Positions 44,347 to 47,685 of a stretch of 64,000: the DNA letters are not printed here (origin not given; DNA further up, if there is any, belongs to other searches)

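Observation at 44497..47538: Two complete GspE/PilB secretion-ATPase modules fused in a single 1013-aa polypeptide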

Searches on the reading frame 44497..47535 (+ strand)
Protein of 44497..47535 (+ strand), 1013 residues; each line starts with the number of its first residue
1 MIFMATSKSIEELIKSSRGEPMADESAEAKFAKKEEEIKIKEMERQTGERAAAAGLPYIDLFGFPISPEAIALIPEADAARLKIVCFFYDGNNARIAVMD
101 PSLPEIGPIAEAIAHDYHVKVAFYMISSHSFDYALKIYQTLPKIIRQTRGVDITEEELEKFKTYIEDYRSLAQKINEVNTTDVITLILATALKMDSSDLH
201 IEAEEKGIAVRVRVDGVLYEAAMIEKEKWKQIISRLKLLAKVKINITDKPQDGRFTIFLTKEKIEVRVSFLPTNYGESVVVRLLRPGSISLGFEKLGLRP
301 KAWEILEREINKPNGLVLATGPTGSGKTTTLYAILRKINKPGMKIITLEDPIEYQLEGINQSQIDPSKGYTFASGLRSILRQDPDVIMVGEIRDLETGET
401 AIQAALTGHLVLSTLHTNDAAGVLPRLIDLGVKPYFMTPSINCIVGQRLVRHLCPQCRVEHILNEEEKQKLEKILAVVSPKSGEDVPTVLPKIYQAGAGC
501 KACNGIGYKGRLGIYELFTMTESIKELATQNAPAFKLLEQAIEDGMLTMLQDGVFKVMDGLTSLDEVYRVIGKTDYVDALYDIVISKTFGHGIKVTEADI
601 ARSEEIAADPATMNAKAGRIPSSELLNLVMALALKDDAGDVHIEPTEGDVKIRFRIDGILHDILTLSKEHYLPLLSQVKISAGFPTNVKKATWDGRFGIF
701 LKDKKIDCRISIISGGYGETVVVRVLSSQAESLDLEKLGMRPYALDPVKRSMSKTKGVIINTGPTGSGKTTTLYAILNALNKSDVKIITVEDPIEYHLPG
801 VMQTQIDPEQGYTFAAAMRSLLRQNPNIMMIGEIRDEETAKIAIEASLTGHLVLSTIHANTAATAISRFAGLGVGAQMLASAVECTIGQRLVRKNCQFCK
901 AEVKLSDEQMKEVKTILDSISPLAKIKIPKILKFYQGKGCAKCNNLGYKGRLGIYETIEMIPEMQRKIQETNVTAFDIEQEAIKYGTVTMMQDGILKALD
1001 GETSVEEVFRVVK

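Call 3: search_protein_families(library=pfam, proteins=[window:44497-47535:+], max_evalue=0.01)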
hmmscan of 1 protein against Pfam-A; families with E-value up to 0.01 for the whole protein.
window:44497-47535:+ (1013 aa): 37 families (the best 25 are shown)
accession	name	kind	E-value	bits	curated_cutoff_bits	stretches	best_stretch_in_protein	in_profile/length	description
PF00437.27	T2SSE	-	1.4e-228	758.2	24.9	2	182-569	10-370/370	Type II/IV secretion system protein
PF25199.1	nSTAND_NTPase5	-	3.8e-10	40.2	34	2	307-356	34-84/145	Novel STAND NTPase 5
PF20720.3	nSTAND3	-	7e-09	36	27.2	2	311-352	14-55/155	Novel STAND NTPase 3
PF13604.12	AAA_30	-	9.3e-09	35.7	27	2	304-347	8-51/191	AAA domain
PF13401.12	AAA_22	-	2.3e-08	34.9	27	1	754-791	3-40/130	AAA domain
PF05157.20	MshEN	-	3.3e-07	30.6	23.1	1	55-134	2-79/90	MshEN domain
PF04851.21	ResIII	-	4.7e-07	30.3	22.5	0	744-790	11-59/164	Type III restriction enzyme, res subunit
PF13191.12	AAA_16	-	6.7e-07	30.4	32.6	0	313-345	24-55/167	AAA ATPase domain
PF13173.12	AAA_14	-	6.7e-07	29.8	27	0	316-403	4-82/129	AAA domain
PF00004.35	AAA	-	1.7e-06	29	21.2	0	317-344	1-28/131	ATPase family associated with various cellular activities (AAA)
PF13555.12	AAA_29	-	2.1e-06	27.8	27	0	313-334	21-42/61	P-loop containing region of AAA domain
PF13662.12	Toprim_4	-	3.3e-06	27.7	25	0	745-787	47-81/85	Toprim domain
PF12775.13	AAA_7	-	3.3e-06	27.2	25.8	0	753-790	30-67/181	P-loop containing dynein motor region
PF02492.25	cobW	-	6e-06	26.4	20.7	0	758-789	2-34/180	CobW/HypB/UreG, nucleotide-binding domain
PF00005.33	ABC_tran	-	1.6e-05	26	25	0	317-345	14-42/137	ABC transporter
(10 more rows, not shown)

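Call 4: search_protein_families(library=ncbifam, proteins=[window:44497-47535:+], max_evalue=0.001)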
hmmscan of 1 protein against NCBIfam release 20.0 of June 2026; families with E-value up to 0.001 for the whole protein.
window:44497-47535:+ (1013 aa): 42 families (the best 25 are shown)
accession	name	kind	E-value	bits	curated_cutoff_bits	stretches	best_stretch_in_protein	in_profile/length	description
TIGR02533.1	type_II_gspE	equivalog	1.1e-266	885.1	630.25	2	81-570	11-485/486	type II secretion system ATPase GspE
TIGR02538.1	type_IV_pilB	equivalog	1.3e-258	859.2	675.65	2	51-570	51-561/564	type IV-A pilus assembly ATPase PilB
NF007755.0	PRK10436.1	equivalog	1.3e-229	762.6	617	2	153-574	58-462/465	type II secretion system protein GspE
NF053534.1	T4PilAsmATPsTfpB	equivalog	1.6e-215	716.9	850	2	53-571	75-582/584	type IV pilus assembly ATPase TfpB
NF041000.1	ATPase_ComGA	equivalog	9.5e-143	474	300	2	187-451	3-266/267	competence type IV pilus ATPase ComGA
TIGR01420.1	pilT_fam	subfamily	1.1e-100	337.3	319.1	2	185-430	3-242/343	PilT/PilU family type 4a pilus ATPase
TIGR02525.1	plasmid_TraJ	equivalog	4.8e-53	180.4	368.3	2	721-871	120-271/372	plasmid transfer ATPase TraJ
TIGR02524.1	dot_icm_DotB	equivalog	1.8e-44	152.4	463.3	2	310-429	130-258/358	Dot/Icm type IV secretion system ATPase DotB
NF058587.1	archaellum_moto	equivalog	1.4e-35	123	550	2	760-872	279-396/527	archaellum flagellar ATPase motor FlaI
TIGR02782.1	TrbB_P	equivalog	2.8e-30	105.6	304.55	2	317-430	139-255/303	P-type conjugative transfer ATPase TrbB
TIGR02788.1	VirB11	equivalog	3.9e-28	98.4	249.95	2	748-874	137-267/308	P-type DNA transfer ATPase VirB11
TIGR03819.1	heli_sec_ATPase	hypoth_equivalog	1.1e-27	97.1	373.15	2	718-887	139-315/340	TadA family conjugal transfer-associated ATPase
NF010469.0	PRK13894.1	subfamily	3.4e-25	89.1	508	2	316-448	151-285/320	conjugal transfer ATPase TrbB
NF010407.0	PRK13833.1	subfamily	1.7e-24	86.8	499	2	316-430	147-262/323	conjugal transfer protein TrbB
NF053672.1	bindosome_BasE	exception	1.2e-22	80.3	1000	2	318-429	274-390/512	bindosome assembly system ATPase subunit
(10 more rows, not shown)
